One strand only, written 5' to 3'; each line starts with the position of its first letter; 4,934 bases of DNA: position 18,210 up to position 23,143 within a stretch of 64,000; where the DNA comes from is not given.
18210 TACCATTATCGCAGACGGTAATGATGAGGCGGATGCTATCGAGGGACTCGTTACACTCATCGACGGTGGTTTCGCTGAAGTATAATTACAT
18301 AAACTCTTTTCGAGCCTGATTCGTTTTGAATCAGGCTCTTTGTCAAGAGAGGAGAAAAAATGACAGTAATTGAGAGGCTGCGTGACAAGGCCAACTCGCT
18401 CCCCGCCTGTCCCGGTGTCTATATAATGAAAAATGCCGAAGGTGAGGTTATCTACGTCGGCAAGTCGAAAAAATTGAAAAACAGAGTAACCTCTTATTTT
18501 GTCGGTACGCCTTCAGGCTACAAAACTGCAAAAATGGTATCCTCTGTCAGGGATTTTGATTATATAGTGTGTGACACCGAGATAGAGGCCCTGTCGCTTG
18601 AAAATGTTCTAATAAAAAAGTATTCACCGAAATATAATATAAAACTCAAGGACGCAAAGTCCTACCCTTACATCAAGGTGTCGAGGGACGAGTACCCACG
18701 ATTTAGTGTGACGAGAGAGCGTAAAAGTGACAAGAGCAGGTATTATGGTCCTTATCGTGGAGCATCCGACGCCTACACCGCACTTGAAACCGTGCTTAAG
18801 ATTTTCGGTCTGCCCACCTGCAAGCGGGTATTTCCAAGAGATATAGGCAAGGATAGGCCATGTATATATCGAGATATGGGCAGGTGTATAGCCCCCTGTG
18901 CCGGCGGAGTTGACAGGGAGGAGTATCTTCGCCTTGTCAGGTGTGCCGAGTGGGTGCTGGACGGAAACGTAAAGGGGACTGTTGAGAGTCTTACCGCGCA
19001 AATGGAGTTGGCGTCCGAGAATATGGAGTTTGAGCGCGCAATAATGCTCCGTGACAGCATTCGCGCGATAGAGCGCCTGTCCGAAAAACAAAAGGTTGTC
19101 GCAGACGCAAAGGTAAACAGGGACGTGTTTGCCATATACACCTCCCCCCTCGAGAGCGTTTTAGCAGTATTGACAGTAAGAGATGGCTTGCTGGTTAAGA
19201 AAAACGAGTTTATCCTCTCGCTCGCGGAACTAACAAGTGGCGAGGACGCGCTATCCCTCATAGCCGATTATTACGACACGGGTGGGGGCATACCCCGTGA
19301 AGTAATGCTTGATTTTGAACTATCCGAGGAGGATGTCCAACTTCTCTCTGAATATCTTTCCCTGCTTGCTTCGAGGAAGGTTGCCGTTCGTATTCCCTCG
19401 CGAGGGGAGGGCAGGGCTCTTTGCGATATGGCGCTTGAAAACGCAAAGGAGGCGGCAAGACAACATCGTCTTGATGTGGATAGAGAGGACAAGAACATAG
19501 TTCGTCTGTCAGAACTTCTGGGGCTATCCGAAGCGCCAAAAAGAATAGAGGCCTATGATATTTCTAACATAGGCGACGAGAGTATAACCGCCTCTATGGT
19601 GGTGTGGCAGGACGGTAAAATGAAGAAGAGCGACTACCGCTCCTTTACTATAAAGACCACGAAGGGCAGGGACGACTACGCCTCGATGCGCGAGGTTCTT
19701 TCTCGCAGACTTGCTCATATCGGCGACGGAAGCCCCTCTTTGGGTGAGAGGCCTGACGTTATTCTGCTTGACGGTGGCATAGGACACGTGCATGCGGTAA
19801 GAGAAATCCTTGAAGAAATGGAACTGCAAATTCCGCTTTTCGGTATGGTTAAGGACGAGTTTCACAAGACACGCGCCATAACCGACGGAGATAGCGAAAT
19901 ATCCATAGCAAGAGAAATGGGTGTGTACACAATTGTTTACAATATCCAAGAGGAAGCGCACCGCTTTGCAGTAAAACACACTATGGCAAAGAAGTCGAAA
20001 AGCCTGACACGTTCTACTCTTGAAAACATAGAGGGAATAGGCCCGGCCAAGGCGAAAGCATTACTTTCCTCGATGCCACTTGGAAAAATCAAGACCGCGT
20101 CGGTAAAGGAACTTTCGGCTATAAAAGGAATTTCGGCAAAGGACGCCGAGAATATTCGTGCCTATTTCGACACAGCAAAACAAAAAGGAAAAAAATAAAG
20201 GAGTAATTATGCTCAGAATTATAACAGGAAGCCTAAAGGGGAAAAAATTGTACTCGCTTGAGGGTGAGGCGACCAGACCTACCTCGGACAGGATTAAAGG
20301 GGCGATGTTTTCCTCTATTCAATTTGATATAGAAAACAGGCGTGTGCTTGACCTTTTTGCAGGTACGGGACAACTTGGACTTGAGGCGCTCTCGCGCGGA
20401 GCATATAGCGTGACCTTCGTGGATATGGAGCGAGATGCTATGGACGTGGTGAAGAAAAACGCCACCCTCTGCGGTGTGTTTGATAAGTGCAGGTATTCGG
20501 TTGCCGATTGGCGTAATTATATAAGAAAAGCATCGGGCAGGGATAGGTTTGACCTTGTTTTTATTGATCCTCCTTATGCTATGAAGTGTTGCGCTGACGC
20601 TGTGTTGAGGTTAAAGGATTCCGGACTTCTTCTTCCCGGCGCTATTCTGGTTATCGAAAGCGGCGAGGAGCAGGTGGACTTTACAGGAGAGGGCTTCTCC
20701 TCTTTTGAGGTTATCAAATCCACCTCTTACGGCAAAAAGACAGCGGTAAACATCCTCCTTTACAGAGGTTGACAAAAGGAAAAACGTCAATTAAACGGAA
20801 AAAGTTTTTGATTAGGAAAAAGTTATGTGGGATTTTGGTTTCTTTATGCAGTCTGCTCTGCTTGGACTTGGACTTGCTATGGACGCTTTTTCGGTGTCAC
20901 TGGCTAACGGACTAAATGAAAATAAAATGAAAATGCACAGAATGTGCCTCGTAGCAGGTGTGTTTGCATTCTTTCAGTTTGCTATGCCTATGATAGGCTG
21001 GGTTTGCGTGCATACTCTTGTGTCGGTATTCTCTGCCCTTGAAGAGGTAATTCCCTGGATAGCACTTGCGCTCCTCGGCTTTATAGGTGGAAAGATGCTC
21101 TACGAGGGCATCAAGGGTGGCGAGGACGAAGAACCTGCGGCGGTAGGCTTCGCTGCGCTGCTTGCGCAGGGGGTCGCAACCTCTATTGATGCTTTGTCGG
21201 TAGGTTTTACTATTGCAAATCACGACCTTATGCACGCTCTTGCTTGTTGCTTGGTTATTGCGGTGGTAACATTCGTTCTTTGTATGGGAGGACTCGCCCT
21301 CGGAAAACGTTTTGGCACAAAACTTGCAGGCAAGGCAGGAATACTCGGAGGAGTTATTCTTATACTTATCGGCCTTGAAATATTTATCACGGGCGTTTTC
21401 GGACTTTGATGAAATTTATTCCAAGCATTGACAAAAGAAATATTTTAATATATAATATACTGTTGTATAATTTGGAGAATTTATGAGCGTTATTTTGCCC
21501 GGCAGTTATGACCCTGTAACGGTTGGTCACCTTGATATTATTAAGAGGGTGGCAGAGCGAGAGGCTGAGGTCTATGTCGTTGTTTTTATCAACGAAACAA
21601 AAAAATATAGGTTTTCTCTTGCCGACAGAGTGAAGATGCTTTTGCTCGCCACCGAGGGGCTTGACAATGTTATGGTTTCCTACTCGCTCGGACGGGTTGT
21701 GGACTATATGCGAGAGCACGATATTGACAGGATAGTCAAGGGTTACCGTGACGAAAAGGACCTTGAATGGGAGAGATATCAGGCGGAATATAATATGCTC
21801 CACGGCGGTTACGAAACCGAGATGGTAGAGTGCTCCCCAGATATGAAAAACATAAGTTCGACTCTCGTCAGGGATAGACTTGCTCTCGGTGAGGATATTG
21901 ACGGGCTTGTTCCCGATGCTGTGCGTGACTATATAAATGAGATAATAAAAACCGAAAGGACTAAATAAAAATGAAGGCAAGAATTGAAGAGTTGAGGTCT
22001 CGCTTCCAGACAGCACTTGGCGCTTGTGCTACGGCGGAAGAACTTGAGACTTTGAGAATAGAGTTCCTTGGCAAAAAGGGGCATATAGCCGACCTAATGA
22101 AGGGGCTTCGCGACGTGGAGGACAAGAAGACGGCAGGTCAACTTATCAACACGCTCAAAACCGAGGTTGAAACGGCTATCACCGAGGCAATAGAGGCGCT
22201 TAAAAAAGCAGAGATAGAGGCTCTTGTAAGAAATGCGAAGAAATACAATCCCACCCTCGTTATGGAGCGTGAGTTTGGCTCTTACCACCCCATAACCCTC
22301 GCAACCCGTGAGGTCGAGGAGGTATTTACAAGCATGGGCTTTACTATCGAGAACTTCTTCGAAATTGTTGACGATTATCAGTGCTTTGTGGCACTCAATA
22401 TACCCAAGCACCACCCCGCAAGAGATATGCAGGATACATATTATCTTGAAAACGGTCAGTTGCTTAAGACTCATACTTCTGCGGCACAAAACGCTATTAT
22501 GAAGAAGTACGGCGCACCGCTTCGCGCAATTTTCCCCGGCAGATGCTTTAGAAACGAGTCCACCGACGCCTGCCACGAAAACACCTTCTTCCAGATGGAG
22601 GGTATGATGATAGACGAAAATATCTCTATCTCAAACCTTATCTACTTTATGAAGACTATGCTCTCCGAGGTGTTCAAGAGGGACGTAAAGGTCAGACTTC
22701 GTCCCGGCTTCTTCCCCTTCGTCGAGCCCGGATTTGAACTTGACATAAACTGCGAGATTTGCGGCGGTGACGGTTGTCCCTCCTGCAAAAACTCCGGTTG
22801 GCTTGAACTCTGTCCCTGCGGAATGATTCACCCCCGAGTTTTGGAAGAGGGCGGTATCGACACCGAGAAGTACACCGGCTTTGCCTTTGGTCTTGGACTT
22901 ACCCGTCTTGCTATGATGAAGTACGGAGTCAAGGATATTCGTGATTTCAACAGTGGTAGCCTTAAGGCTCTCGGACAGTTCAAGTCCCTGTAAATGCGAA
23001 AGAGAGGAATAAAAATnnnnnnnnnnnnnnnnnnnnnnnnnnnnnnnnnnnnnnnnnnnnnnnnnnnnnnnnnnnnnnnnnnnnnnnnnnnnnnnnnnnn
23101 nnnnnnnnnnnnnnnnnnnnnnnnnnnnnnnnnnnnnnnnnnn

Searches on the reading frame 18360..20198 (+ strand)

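Call 7: search_protein_families(library=pfam, proteins=[window:18360-20198:+], max_evalue=0.001)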
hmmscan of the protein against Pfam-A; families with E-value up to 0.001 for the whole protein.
window:18360-20198:+ (612 aa): 8 families
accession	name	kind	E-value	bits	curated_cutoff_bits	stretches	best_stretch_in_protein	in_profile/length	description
PF08459.17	UvrC_RNaseH_dom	-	6.6e-48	163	22.3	1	385-538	2-159/159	UvrC RNAse H endonuclease domain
PF22920.2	UvrC_RNaseH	-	3.1e-23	82.3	24.3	1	253-369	1-116/116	UvrC Ribonuclease H-like domain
PF01541.30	GIY-YIG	-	2.1e-13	50.8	22.6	1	18-93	2-78/78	GIY-YIG catalytic domain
PF14520.12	HHH_5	-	3.1e-11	44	27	1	553-600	3-52/57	Helix-hairpin-helix domain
PF00633.29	HHH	-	3.7e-08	33.2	24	0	575-602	3-30/30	Helix-hairpin-helix motif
PF02151.25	UVR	-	7.1e-08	32.4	21.5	1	208-239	4-35/36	UvrB/uvrC motif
PF12826.13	HHH_2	-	6.1e-05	23.6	27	1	557-608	8-60/64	Helix-hairpin-helix motif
PF12836.13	HHH_3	-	0.0004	20.9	27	0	577-602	8-33/65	Helix-hairpin-helix motif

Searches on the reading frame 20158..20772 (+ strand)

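Call 48: search_protein_families(library=pfam, proteins=[window:20158-20772:+], max_evalue=0.00001)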
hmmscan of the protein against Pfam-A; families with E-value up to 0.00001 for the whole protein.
window:20158-20772:+ (204 aa): 6 families
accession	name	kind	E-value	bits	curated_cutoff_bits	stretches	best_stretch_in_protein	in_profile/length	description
PF03602.21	Cons_hypoth95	-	9.3e-47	159.5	24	1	19-195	1-177/182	Conserved hypothetical protein 95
PF13847.12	Methyltransf_31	-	1.5e-07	31.6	27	1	60-170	4-113/145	Methyltransferase domain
PF09445.16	Methyltransf_15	-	4.4e-07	30.1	22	1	61-140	2-81/165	RNA cap guanine-N2 methyltransferase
PF05175.20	MTS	-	1.2e-06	28.7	23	1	55-142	28-110/170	Methyltransferase small domain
PF13649.12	Methyltransf_25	-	1.7e-06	29.1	27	1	63-136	1-70/97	Methyltransferase domain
PF10672.15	Methyltrans_SAM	-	8.9e-06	25.6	27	0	55-143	119-208/286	S-adenosylmethionine-dependent methyltransferase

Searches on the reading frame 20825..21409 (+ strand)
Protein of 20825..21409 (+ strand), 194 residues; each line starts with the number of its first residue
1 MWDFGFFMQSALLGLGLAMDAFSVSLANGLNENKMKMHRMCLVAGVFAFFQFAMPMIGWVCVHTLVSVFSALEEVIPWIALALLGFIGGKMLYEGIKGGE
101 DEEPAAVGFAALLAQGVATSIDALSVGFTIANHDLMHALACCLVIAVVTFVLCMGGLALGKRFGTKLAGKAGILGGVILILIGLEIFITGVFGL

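Call 7: search_protein_families(library=pfam, proteins=[window:20825-21409:+], max_evalue=0.001)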
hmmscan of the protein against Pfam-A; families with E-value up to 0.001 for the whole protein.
window:20825-21409:+ (194 aa): 1 family
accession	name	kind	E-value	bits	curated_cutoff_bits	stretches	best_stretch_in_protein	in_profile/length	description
PF02659.21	Mntp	-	2.6e-35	121.9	24.4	1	35-187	2-152/152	Putative manganese efflux pump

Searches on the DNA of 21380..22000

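Call 57: search_rna_families(source=window, start=21380, end=22000, threshold=evalue, max_evalue=1)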
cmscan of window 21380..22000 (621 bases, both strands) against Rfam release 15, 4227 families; matches with E-value up to 1: 0.
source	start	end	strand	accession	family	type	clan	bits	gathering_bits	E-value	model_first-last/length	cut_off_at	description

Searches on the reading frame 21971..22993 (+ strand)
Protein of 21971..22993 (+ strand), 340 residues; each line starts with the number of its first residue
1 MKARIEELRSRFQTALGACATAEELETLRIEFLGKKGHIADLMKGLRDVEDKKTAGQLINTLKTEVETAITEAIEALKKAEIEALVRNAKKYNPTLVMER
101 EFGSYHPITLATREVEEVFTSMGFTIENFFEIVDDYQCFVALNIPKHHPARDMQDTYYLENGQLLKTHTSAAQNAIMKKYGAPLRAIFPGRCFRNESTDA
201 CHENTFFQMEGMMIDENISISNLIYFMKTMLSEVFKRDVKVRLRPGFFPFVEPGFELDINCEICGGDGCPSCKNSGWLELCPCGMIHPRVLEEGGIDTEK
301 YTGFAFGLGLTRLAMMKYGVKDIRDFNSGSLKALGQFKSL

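Call 7: search_protein_families(library=pfam, proteins=[window:21971-22993:+], max_evalue=0.001)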
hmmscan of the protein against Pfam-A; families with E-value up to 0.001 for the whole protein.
window:21971-22993:+ (340 aa): 2 families
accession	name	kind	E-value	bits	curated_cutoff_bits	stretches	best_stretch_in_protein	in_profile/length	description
PF01409.25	tRNA-synt_2d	-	6.5e-79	265.3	19.8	1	99-337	10-246/246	tRNA synthetases class II core domain (F)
PF02912.23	Phe_tRNA-synt_N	-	1.7e-18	66.8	22.3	1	21-84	2-67/69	Aminoacyl tRNA synthetase class II, N-terminal domain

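Call 41: find_encoding_contigs(protein=window:21971-22993:+, flank=1000, max_places=3)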
Protein window:21971-22993:+ (340 aa): no gene with exactly this product is on record in the collection.
